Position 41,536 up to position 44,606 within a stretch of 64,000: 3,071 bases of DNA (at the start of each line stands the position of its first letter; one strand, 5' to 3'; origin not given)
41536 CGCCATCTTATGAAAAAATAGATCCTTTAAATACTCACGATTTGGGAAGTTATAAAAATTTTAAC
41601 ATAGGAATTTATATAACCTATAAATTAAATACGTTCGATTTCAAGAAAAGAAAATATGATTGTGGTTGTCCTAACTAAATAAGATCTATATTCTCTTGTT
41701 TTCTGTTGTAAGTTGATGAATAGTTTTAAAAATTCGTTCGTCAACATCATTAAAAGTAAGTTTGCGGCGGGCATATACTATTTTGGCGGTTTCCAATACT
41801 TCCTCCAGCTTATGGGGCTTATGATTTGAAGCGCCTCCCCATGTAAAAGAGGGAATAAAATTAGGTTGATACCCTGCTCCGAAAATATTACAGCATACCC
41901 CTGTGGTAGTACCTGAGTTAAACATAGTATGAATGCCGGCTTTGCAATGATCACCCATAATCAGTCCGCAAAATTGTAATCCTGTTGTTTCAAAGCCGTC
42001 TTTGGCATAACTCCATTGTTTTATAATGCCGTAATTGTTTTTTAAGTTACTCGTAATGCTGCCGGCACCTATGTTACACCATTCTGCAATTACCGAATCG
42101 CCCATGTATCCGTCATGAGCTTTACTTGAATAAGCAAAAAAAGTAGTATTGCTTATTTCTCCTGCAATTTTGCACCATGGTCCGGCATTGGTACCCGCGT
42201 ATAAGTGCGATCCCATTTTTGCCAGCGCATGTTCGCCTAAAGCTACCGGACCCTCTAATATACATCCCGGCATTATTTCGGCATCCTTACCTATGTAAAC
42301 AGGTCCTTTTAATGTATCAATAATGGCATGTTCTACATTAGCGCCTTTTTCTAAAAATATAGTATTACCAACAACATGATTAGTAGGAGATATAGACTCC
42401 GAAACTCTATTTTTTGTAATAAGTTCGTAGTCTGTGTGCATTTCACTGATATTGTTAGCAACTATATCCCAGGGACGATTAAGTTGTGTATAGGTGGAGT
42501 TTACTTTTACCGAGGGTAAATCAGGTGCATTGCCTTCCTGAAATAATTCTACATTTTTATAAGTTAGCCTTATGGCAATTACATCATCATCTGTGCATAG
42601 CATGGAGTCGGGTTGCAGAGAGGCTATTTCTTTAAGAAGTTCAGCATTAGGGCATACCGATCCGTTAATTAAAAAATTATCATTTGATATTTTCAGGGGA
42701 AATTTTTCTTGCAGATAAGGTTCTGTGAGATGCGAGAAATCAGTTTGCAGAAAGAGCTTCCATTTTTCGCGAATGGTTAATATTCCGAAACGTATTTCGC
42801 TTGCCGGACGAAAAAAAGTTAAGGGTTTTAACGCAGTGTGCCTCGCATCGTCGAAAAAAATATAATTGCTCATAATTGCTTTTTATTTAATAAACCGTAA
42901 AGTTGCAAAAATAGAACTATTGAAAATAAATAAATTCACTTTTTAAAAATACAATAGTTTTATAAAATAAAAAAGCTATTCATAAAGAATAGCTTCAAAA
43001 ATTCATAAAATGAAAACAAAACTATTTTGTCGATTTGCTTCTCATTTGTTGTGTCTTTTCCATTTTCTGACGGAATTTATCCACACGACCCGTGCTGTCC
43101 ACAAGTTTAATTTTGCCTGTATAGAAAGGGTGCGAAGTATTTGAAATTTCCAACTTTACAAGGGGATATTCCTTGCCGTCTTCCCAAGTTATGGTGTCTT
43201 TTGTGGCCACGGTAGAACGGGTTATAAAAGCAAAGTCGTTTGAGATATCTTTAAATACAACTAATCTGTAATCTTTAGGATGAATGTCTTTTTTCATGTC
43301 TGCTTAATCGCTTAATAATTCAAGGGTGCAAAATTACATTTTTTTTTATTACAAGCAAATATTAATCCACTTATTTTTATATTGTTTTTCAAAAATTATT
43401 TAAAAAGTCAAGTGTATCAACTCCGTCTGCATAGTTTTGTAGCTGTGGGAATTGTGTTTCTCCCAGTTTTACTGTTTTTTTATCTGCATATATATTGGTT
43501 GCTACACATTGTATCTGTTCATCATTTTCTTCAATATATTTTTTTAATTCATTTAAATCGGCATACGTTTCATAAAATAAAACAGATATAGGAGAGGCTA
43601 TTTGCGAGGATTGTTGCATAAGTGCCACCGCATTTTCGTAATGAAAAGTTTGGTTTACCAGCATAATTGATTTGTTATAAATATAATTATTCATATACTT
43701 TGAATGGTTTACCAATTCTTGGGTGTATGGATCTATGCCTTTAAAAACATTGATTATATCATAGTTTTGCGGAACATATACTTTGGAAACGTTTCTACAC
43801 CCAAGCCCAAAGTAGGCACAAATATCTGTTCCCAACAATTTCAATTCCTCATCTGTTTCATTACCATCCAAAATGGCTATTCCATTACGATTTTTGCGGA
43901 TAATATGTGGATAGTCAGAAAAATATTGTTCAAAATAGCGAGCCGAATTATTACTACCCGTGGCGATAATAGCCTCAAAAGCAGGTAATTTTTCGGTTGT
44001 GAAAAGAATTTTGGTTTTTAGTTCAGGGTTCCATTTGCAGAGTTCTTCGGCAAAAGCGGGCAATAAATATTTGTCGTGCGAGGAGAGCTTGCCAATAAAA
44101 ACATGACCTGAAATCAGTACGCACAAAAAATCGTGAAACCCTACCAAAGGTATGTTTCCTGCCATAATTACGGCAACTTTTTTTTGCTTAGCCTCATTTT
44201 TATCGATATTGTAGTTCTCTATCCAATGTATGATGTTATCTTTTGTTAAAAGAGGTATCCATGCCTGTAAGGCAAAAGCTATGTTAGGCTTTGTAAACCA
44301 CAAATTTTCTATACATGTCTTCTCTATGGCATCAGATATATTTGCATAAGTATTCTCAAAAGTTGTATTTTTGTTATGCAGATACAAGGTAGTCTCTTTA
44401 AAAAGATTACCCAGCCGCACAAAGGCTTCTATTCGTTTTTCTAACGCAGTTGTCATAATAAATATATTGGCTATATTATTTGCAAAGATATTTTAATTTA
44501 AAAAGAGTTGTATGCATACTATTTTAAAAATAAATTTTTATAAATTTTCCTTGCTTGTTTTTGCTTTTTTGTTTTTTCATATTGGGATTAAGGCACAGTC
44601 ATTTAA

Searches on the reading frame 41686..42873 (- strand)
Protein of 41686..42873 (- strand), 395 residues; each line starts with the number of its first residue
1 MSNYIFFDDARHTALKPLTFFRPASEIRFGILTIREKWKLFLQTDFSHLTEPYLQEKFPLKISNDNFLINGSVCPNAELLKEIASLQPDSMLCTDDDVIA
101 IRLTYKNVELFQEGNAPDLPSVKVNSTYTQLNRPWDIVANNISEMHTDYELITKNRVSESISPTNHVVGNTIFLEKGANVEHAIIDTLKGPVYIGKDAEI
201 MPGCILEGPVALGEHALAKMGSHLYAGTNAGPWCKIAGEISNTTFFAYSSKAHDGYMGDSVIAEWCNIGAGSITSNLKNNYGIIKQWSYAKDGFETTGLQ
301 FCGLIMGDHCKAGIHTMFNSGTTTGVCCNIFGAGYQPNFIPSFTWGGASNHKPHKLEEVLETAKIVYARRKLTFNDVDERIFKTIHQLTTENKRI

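Call 62: search_protein_families(library=pfam, proteins=[window:41686-42873:-], max_evalue=0.000001)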
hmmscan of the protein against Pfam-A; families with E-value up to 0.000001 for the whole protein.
window:41686-42873:- (395 aa): 1 family
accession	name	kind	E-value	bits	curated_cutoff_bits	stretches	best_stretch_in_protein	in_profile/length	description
PF13562.11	NTP_transf_4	-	5e-46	157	27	1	4-156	1-152/153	Sugar nucleotidyl transferase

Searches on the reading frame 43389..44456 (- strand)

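Call 62: search_protein_families(library=pfam, proteins=[window:43389-44456:-], max_evalue=0.000001)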
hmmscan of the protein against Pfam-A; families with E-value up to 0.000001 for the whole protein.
window:43389-44456:- (355 aa): 1 family
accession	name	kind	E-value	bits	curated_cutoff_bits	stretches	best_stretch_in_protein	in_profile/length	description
PF05893.19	LuxC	-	2.4e-07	30.4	21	0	93-229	91-241/401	Acyl-CoA reductase (LuxC)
